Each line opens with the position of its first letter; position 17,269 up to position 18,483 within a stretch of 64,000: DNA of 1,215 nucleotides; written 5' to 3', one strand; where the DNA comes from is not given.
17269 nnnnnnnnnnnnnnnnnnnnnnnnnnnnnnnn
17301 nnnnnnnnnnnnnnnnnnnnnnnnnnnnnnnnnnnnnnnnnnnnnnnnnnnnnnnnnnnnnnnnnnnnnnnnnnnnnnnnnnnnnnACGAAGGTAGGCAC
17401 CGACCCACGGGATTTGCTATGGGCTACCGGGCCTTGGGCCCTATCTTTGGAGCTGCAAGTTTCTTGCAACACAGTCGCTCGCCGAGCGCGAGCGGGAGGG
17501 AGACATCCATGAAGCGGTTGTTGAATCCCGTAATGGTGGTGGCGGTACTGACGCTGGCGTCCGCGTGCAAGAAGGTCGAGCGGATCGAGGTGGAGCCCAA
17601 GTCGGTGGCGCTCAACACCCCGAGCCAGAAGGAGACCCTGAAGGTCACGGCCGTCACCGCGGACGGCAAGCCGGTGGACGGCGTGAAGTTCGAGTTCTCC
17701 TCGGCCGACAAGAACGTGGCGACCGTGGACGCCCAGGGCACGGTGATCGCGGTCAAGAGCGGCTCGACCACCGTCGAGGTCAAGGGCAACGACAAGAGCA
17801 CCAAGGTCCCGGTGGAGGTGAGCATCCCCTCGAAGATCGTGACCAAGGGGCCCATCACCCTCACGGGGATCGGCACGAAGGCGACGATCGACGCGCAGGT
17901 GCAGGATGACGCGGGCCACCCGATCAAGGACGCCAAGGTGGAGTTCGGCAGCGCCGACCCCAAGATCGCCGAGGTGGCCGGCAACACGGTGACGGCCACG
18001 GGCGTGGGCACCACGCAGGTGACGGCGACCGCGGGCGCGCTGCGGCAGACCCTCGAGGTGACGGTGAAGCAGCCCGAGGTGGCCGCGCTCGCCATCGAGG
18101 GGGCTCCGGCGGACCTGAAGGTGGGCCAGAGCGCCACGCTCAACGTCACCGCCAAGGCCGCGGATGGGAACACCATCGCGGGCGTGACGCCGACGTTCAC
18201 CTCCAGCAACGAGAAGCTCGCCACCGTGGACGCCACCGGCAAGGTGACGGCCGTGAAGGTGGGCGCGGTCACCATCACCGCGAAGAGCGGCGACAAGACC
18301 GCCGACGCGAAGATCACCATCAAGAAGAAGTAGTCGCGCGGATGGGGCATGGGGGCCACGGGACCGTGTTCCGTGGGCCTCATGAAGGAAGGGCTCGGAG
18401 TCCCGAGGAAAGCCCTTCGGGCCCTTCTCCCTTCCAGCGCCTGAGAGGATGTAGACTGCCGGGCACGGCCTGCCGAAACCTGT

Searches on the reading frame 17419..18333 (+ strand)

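Call 34: search_protein_families(library=pfam, proteins=[window:17419-18333:+], max_evalue=0.001)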
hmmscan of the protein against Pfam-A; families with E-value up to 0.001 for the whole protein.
window:17419-18333:+ (304 aa): 4 families
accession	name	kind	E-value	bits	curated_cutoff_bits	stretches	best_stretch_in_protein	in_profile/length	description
PF02368.24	Big_2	-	5.8e-21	74.7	22.8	2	231-300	12-78/79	Bacterial Ig-like domain (group 2)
PF22359.2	Big-like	-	2.3e-12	47.4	27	2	258-302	3-47/48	Bacterial Ig-like domain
PF02369.22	Big_1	-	3.1e-09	37.2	34.9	0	70-141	17-85/93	Bacterial Ig-like domain (group 1)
PF21461.3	HL_N-beta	-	0.00057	20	27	0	96-134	19-57/57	Hyaluronate lyase, N-terminal beta-sheet domain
